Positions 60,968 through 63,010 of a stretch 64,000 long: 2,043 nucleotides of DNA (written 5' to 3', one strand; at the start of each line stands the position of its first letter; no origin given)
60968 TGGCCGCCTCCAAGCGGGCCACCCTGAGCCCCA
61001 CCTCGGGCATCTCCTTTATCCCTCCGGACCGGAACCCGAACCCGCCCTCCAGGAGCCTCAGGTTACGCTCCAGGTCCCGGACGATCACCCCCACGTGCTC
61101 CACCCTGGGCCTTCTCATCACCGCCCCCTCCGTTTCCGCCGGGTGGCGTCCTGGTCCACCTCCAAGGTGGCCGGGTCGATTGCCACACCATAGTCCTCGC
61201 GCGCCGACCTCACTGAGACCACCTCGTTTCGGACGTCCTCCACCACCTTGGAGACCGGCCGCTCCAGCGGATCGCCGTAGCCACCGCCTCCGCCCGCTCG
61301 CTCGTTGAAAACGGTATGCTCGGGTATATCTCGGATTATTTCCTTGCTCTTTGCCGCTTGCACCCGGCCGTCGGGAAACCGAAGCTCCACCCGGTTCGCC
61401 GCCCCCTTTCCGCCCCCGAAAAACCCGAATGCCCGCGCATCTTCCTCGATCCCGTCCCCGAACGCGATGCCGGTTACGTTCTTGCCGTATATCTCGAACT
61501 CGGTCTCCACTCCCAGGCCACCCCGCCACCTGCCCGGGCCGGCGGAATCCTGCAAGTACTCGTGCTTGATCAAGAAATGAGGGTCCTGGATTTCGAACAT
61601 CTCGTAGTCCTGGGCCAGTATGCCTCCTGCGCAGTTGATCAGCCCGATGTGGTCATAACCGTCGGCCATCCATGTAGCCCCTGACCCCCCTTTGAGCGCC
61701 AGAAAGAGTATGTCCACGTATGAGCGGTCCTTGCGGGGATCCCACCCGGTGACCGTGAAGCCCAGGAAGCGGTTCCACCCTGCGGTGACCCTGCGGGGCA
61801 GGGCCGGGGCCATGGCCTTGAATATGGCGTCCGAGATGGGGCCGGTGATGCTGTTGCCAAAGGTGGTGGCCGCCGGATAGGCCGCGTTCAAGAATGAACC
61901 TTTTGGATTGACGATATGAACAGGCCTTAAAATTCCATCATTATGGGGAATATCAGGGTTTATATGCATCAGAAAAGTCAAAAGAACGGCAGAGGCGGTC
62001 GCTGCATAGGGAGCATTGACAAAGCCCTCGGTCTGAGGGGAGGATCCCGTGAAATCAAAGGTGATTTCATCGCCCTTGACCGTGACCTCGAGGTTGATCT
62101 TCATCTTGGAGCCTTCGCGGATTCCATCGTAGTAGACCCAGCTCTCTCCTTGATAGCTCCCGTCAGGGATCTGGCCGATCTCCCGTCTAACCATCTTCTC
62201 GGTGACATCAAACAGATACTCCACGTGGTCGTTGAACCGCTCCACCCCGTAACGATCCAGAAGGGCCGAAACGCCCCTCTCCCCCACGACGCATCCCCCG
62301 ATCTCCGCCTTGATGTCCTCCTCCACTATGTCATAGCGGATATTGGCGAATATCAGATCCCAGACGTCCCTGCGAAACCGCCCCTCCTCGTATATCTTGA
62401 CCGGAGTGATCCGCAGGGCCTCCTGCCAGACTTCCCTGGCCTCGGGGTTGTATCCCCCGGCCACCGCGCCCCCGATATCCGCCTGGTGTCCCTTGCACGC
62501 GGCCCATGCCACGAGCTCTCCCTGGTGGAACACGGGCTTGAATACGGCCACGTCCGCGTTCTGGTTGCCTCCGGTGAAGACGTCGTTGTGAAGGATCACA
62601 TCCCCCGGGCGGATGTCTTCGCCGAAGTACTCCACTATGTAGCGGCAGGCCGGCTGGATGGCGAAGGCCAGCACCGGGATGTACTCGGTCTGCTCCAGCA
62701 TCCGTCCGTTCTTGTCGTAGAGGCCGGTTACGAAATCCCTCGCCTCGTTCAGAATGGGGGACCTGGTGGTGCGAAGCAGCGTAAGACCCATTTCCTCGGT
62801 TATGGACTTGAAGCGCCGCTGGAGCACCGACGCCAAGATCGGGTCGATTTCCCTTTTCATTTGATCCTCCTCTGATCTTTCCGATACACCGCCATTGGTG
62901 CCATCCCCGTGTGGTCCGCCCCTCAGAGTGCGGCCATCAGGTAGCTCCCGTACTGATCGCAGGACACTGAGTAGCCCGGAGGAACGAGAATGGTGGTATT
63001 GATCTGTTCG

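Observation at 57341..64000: Co-oriented string hyuA-hyuB-VOC/epimerase-PaaK-like ligase-PreA-like Fe-S flavoprotein-response regulator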

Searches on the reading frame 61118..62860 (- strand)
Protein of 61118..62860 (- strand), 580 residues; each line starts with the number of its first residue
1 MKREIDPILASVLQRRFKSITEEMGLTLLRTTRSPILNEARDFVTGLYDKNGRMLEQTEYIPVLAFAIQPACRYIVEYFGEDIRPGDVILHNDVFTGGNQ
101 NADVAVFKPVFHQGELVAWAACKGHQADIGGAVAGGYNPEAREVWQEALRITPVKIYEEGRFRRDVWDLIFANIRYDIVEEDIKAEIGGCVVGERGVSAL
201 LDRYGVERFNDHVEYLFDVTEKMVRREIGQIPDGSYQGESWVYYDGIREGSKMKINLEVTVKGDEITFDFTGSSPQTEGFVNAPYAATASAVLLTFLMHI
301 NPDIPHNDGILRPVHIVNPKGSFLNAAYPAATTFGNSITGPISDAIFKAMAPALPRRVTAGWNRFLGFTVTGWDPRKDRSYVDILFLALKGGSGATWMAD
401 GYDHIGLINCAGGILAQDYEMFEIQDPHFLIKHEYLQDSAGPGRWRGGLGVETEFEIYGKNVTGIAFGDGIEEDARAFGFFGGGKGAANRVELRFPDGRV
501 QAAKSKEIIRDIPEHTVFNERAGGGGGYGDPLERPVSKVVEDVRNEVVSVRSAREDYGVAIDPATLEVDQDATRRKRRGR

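Call 5: search_protein_families(library=pfam, proteins=[window:61118-62860:-], max_evalue=0.01)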
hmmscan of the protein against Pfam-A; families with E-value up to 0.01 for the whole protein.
window:61118-62860:- (580 aa): 1 family
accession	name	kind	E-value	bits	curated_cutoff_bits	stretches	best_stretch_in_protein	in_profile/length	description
PF02538.19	Hydantoinase_B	-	8.2e-150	500.1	26.8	1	6-531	1-519/519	Hydantoinase B/oxoprolinase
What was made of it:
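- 61118..62860 (-): hyuB, the beta (hydrolytic, metal-site) subunit, 580 aa. It belongs to a 'Gln-type' clade. Pfam Hydantoinase_B 500 bits (call 5).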

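Call 6: search_protein_families(library=ncbifam, proteins=[window:61118-62860:-], max_evalue=0.01)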
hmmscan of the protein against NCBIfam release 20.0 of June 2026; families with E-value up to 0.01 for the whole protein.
window:61118-62860:- (580 aa): 2 families
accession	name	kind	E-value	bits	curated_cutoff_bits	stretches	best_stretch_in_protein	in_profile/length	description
NF050157.1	CapLactmsBetCapB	equivalog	6.2e-135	450.7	1000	1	5-578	1-576/577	caprolactamase subunit beta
NF042976.1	AcphenoCarb_ApcD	equivalog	6e-38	130.6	1500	2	20-451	44-483/685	acetophenone carboxylase subunit delta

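Call 7: find_encoding_contigs(protein=window:61118-62860:-, flank=10000, max_places=6)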
Protein window:61118-62860:- (580 aa): 3 contigs read that carry it; 2 places shown.
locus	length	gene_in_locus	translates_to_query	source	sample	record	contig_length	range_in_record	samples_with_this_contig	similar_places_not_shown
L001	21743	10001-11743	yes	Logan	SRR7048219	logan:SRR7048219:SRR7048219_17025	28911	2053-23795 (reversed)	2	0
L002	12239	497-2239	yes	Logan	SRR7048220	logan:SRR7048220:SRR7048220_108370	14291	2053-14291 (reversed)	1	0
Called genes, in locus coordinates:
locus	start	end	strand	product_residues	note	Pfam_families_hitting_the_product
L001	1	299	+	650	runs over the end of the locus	PF00111:Fer2, PF17650:RACo_linker, PF17651:Raco_middle, PF14574:RACo_C_ter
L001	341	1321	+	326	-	PF01207:Dus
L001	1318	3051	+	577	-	PF02401:LYTB, PF01040:UbiA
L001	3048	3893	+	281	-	PF00535:Glycos_transf_2, PF10111:Glyco_tranf_2_2 (weak), PF13641:Glyco_tranf_2_3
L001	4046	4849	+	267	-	PF00392:GntR, PF02082:Rrf2 (weak), PF07729:FCD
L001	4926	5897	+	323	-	PF03480:DctP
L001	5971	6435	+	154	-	PF04290:DctQ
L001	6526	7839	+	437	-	PF06808:DctM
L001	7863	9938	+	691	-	PF05378:Hydant_A_N, PF01968:Hydantoinase_A, PF19278:Hydant_A_C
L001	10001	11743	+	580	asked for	PF02538:Hydantoinase_B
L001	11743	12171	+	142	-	PF00903:Glyoxalase, PF13669:Glyoxalase_4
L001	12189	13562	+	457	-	PF00501:AMP-binding, PF14535:AMP-binding_C_2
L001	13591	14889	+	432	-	PF01180:DHO_dh, PF12797:Fer4_2 (faint), PF12837:Fer4_6 (faint), PF13237:Fer4_10 (weak), PF14697:Fer4_21 (faint), PF12838:Fer4_7, PF13187:Fer4_9, PF00037:Fer4 (weak), +1 more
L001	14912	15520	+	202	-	PF00072:Response_reg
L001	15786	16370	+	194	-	PF02660:G3P_acyltransf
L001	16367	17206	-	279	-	PF02195:ParB_N, PF17762:HTH_ParB, PF23552:ParB_C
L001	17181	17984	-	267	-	PF00142:Fer4_NifH (weak), PF01656:CbiA, PF02374:ArsA_ATPase (faint), PF06564:CBP_BcsQ (weak), PF09140:MipZ (faint), PF10609:ParA (weak), PF13614:AAA_31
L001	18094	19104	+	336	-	PF00586:AIRS, PF02769:AIRS_C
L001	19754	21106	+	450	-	PF11638:DnaA_N, PF00308:Bac_DnaA, PF08299:Bac_DnaA_C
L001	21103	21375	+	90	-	-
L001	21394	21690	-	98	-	-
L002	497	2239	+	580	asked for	PF02538:Hydantoinase_B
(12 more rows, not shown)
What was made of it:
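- On Hydantoinase/oxoprolinase family of ATP-dependent lactam hydrolases (CapAB, OplAB, N-methylhydantoinase): PF05378 is on the full-length HyuA in L001 (call 7).
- On DctP-type TRAP transporter for carboxylates: Pfam families on L001 (call 7).
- Checked: Contig L001 carries these genes identically and adds GntR/FCD, DctP, DctQ, DctM and the N-terminal half of HyuA upstream (call 7).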

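Call 10: search_solved_structures(query=L001:4926-5897:+, max_evalue=0.001)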
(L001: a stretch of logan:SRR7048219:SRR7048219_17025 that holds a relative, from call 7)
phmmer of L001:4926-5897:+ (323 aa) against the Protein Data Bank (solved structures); distinct sequences matched with E-value up to 0.001: 85 (the best 60 are shown).
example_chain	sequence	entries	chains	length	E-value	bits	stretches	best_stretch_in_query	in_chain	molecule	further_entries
4mnc_A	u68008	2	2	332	3.2e-47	164.5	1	7-320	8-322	TRAP dicarboxylate transporter-DctP subunit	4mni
2zzv_A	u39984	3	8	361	1.2e-19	73.9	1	27-299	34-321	ABC transporter, solute-binding protein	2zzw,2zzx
4uab_A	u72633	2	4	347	3.8e-19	72.3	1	26-310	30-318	Twin-arginine translocation pathway signal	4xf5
4yzz_A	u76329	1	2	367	9.1e-18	67.7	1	13-313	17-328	TRAP TRANSPORTER SOLUTE BINDING PROTEIN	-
4yic_A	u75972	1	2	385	1.1e-17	67.5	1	13-313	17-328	TRAP TRANSPORTER SOLUTE BINDING PROTEIN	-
4n4u_A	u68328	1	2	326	1.7e-16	63.6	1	32-309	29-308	Putative ABC transporter periplasmic solute-binding protein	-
7e9y_A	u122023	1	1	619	2.7e-15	59.6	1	37-200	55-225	Lactate-binding periplasmic protein TTHA0766,Lactate-binding periplasmic protein TTHA0766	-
2hpg_A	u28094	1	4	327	4.4e-14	55.6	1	144-301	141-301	ABC transporter, periplasmic substrate-binding protein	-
4mco_A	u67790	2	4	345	6.9e-14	55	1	46-310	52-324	TRAP dicarboxylate transporter-DctP subunit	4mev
2hzk_A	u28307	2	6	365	1.5e-13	53.9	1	19-251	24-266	TRAP-T family sorbitol/mannitol transporter, periplasmic binding protein, SmoM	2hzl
8zmz_A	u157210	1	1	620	1.6e-13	53.8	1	37-200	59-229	Lactate-binding periplasmic protein TTHA0766,Red fluorescent protein drFP583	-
4p47_A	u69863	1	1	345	6.9e-13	51.7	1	6-294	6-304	TRAP dicarboxylate transporter, DctP subunit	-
4pe3_A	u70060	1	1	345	1.4e-12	50.7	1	36-306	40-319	TRAP dicarboxylate transporter-DctP subunit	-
4o94_A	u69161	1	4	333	2.3e-12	49.9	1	135-303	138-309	TRAP dicarboxylate transporter DctP subunit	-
4pfb_A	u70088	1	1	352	3.8e-12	49.3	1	29-322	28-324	C4-dicarboxylate-binding protein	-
4pgn_A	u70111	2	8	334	1e-06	31.4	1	145-259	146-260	Extracellular solute-binding protein, family 7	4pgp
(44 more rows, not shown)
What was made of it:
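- The nearest solved TRAP binding protein is 4mnc (call 10).
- Tried and rejected: The nearest solved TRAP binding protein is 4mnc at 164 bits (call 10).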

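Call 13: search_solved_structures(query=window:61118-62860:-, max_evalue=0.001)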
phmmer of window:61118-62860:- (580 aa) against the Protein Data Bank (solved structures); distinct sequences matched with E-value up to 0.001: 5.
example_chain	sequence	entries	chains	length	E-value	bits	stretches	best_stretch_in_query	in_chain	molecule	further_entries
6yra_B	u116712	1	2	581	3.5e-108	365.7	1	4-577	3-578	Hydantoinase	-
7hk5_A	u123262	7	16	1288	6.5e-84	285.6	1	6-578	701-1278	N-methylhydantoinase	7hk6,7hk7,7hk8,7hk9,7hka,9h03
5l9w_A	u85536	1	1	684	4.2e-38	134.3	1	5-452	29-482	Acetophenone carboxylase delta subunit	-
5m45_A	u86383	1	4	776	1.3e-18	69.9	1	3-486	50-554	Acetone carboxylase alpha subunit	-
5svb_A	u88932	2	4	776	2.8e-18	68.8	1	3-486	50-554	Acetone carboxylase alpha subunit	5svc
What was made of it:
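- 61118..62860 (-): Nearest solved structures: caprolactamase CapB 6yra_B 366 bits, N-methylhydantoinase 286, acetophenone carboxylase 134, acetone carboxylase 70 (call 13).
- HyuB is 580 aa, like CapB, and not 684-776 aa like the carboxylase subunits (call 13).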

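Call 42: search_solved_structures(query=window:61118-62860:-, max_evalue=1e-50, show_alignments=1)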
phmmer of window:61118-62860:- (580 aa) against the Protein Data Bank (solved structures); distinct sequences matched with E-value up to 1e-50: 2.
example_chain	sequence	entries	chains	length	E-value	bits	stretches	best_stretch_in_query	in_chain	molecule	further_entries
6yra_B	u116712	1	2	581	3.5e-108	365.7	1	4-577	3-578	Hydantoinase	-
7hk5_A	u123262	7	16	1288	6.5e-84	285.6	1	6-578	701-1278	N-methylhydantoinase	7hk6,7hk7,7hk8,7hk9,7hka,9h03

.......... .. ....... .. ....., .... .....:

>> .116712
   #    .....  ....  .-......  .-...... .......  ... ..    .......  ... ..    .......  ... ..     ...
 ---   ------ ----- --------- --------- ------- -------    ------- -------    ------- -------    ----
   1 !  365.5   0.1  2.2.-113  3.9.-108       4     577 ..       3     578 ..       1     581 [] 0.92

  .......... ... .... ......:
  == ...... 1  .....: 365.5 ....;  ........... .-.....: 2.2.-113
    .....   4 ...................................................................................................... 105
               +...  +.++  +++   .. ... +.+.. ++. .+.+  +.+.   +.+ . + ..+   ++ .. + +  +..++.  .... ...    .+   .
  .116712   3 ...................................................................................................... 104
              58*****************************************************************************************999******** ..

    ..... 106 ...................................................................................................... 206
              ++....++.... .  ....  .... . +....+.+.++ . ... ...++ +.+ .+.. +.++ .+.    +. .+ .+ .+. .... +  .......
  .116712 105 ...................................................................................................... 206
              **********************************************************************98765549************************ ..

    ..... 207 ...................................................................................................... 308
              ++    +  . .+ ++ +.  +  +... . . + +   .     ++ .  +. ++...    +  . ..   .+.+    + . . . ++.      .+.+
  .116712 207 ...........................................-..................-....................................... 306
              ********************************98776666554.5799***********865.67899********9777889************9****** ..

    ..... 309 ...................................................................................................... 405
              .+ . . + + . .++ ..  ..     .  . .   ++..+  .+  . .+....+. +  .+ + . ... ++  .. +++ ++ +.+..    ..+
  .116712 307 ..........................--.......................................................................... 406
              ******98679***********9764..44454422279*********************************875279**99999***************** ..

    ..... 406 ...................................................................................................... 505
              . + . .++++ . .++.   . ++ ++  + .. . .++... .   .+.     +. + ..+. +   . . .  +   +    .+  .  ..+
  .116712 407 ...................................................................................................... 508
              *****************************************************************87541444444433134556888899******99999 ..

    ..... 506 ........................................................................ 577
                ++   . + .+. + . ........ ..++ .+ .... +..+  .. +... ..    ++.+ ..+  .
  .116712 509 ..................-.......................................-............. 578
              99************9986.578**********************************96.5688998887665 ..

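Call 48: list_cluster_members(proteins=[P0001, window:61118-62860:-, window:59299-60672:-])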
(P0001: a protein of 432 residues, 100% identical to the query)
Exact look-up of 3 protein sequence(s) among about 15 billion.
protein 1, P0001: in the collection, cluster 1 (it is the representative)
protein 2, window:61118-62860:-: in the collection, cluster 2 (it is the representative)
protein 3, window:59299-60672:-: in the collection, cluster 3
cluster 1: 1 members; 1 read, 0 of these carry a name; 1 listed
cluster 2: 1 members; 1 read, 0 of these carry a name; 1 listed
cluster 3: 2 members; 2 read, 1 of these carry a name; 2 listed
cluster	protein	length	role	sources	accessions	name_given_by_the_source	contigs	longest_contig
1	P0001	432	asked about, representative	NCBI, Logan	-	-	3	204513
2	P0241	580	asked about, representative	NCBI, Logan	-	-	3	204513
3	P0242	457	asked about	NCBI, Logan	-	-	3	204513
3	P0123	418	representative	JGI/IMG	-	phenylacetate-CoA ligase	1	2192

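Call 58: search_protein_families(library=ncbifam, proteins=[L001:4046-4849:+, L001:4926-5897:+, L001:5971-6435:+, L001:6526-7839:+, L001:7863-9938:+], max_evalue=0.00001)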
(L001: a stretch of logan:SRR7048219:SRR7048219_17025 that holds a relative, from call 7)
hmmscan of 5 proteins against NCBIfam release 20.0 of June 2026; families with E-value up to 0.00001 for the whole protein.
L001:4046-4849:+ (267 aa): 25 families
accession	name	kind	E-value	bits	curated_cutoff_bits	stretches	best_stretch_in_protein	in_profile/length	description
NF003011.0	PRK03837.1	subfamily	1.4e-33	116.5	260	1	17-233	14-231/241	transcriptional regulator NanR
NF007001.0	PRK09464.1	equivalog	1.4e-25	90.4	330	1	19-232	13-229/254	pyruvate dehydrogenase complex transcriptional repressor PdhR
NF007588.0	PRK10225.1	equivalog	1.6e-25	89.9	442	1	15-235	8-231/257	Uxu operon transcriptional regulator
NF007741.0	PRK10421.1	equivalog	3.3e-25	88.9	311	1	16-240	7-238/262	transcriptional regulator LldR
NF007442.0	PRK09990.1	equivalog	4.6e-20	72.1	301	1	14-235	8-235/256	transcriptional regulator GlcC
NF008571.0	PRK11523.1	equivalog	1.9e-16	60.3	396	1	12-235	4-225/258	transcriptional regulator ExuR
TIGR03338.1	phnR_burk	equivalog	3.6e-14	52.9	271.5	1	23-232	18-210/212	phosphonate utilization associated transcriptional regulator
NF052290.2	MocR_like_YczR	exception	1.2e-13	50.6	487.4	1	13-165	16-151/458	MocR-like transcription factor YczR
TIGR02018.2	his_ut_repres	equivalog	1.3e-13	50.9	220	1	18-94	1-75/226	histidine utilization transcriptional repressor HutC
NF003444.0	PRK04984.1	equivalog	2.5e-13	50.1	189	1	25-227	16-215/239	fatty acid metabolism transcriptional regulator FadR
TIGR02812.1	fadR_gamma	equivalog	2.5e-12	47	249.2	1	25-224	15-211/235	fatty acid metabolism transcriptional regulator FadR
NF052441.1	TransRegRv0792c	equivalog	4.2e-12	45.8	400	1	18-96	18-93/260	Rv0792c family HTH-type transcriptional regulator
TIGR02325.1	C_P_lyase_phnF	equivalog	2.9e-11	43.3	156.8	1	17-84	9-74/238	phosphonate metabolism transcriptional regulator PhnF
NF052282.1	PLP_TF_PdxR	equivalog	6.6e-11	41.9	320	1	19-92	4-75/448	MocR-like pyridoxine biosynthesis transcription factor PdxR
NF052286.1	ecto_TF_EhuR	exception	3e-10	39.2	480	1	15-90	10-83/458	MocR-like ectoine utilization transcription factor EhuR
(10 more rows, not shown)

L001:4926-5897:+ (323 aa): 2 families
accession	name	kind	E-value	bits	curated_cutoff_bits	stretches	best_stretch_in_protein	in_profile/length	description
NF037995.1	TRAP_S1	subfamily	5.9e-31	107.8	50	1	131-292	106-269/271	TRAP transporter substrate-binding protein DctP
TIGR00787.1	dctP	subfamily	3.2e-20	72.7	175.05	1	136-275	111-252/257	DctP family TRAP transporter solute-binding subunit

L001:5971-6435:+ (154 aa): 1 family
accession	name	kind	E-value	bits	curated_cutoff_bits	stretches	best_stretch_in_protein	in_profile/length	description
NF007374.1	PRK09877.1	equivalog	1.3e-08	35.3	260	1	12-108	19-115/157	2,3-diketo-L-gulonate TRAP transporter small permease YiaM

L001:6526-7839:+ (437 aa): 3 families
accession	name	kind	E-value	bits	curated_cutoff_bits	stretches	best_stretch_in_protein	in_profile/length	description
TIGR00786.1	dctM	subfamily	1.2e-90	304.2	268.45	1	21-433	1-405/405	TRAP transporter large permease subunit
NF011634.1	PRK15060.1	equivalog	1.9e-31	109.5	800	1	6-429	2-417/425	2,3-diketo-L-gulonate TRAP transporter large permease YiaN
TIGR02123.1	TRAP_fused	subfamily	1.1e-09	37.5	320.65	1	64-400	170-508/615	TRAP transporter fused permease subunit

L001:7863-9938:+ (691 aa): 3 families
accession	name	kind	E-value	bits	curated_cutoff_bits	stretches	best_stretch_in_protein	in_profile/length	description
NF050156.1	CapLactmsAlpCapA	equivalog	4.6e-213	709.4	1000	1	4-689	2-686/689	caprolactamase subunit alpha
NF042975.2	AcphenoCarb_ApcC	equivalog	1.9e-107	360.2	1500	1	5-688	11-709/733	acetophenone carboxylase subunit gamma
NF042960.1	AcphenoCarb_ApcA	equivalog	1.6e-71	241.5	1250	2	141-686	121-653/658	acetophenone carboxylase subunit alpha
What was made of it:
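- On DctP-type TRAP transporter for carboxylates: TIGR00786 scores 304 bits against 268 (call 58).
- Closest known: Acetophenone carboxylase plus benzoylacetate-CoA ligase. Different: The subunits here score much lower on the carboxylase models than on the lactamase models (calls 6, 13, 58).
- The subunits score two to three times higher on the lactamase models than on the carboxylase models (calls 6, 13, 58).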

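Call 64: search_protein_representatives(protein=window:61118-62860:-)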
Query: 580 residues. Proteins with E-value up to 0.001 (for the whole library): 17136; up to 1e-10: 8122; up to 1e-30: 2446. The best 150 are listed.
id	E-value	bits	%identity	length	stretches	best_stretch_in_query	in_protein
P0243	8.1e-193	658.4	52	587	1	5-577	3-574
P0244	2.5e-188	643.6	53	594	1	3-578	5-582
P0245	6.2e-175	599.4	51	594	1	9-580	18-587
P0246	6.4e-159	546.5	45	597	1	4-570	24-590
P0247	1.2e-158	545.6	48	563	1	5-563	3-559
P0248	6.8e-158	543.1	44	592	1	4-577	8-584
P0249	1.0e-154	532.6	46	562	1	4-560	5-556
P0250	6.4e-153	526.7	52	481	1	13-484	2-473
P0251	8.8e-152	522.9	46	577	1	8-575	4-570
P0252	5.1e-151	520.4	44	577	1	3-577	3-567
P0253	8.7e-149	513.0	44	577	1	3-578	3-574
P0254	2.8e-147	508.1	59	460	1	4-369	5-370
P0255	6.1e-143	493.7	43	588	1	4-578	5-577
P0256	3.5e-141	487.9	49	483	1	107-578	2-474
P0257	3.3e-136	471.5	53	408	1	2-389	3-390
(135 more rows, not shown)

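Call 67: find_homologous_proteins(query=A3, max_evalue=1e-30)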
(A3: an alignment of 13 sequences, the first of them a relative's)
Query A3 (13 sequences) (597 aa, profile of the alignment): 2334 proteins with E <= 1e-30 among 8000 candidates; the best 120 are listed.
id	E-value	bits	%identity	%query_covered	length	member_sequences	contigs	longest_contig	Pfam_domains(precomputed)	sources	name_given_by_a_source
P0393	3.2e-259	879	45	93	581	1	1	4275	PF02538.20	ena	-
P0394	5.0e-259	878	45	93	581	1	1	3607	PF02538.20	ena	-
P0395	2.7e-258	876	46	94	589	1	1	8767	PF02538.20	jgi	jgi:N-methylhydantoinase B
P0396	3.5e-258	876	46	93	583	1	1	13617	PF02538.20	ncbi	-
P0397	1.0e-257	874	45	93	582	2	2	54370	PF02538.20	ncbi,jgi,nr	ncbi:MAG: hydantoinase B/oxoprolinase family protein [Deltaproteobacteria bacterium]|nr:hydantoinase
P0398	1.1e-257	874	46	94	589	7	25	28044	PF02538.20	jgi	jgi:N-methylhydantoinase B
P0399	2.5e-257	873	47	93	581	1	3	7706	PF02538.20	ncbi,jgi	jgi:N-methylhydantoinase B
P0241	3.1e-257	872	45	95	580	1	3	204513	PF02538.20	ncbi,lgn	-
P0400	3.1e-257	872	45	94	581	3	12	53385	PF02538.20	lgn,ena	-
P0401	4.3e-257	872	45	94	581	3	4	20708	PF02538.20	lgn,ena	-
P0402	1.7e-256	870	45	94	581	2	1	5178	PF02538.20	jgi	-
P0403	3.6e-256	869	43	96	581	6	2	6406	PF02538.20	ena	-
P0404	6.7e-256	868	45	93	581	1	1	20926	PF02538.20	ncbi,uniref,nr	ncbi:MAG: hydantoinase B/oxoprolinase family protein [Desulfomonile tiedjei]|uniref:Hydantoinase B/o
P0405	1.2e-255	867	44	96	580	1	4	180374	PF02538.20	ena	-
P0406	1.7e-255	867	44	93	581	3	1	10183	PF02538.20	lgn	-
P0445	1.6e-252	857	44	93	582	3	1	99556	PF02538.20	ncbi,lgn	ncbi:MAG: hydantoinase B/oxoprolinase family protein [Pseudomonadota bacterium]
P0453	3.6e-252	856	42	95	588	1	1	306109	PF02538.20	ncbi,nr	ncbi:MAG: hydantoinase B/oxoprolinase family protein [Candidatus Tectomicrobia bacterium]|nr:hydanto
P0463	6.2e-252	855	43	93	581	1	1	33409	PF02538.20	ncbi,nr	ncbi:MAG: hydantoinase B/oxoprolinase family protein [Rhodospirillaceae bacterium]|nr:hydantoinase B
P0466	6.8e-252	855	44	93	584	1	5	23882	PF02538.20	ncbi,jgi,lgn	jgi:N-methylhydantoinase B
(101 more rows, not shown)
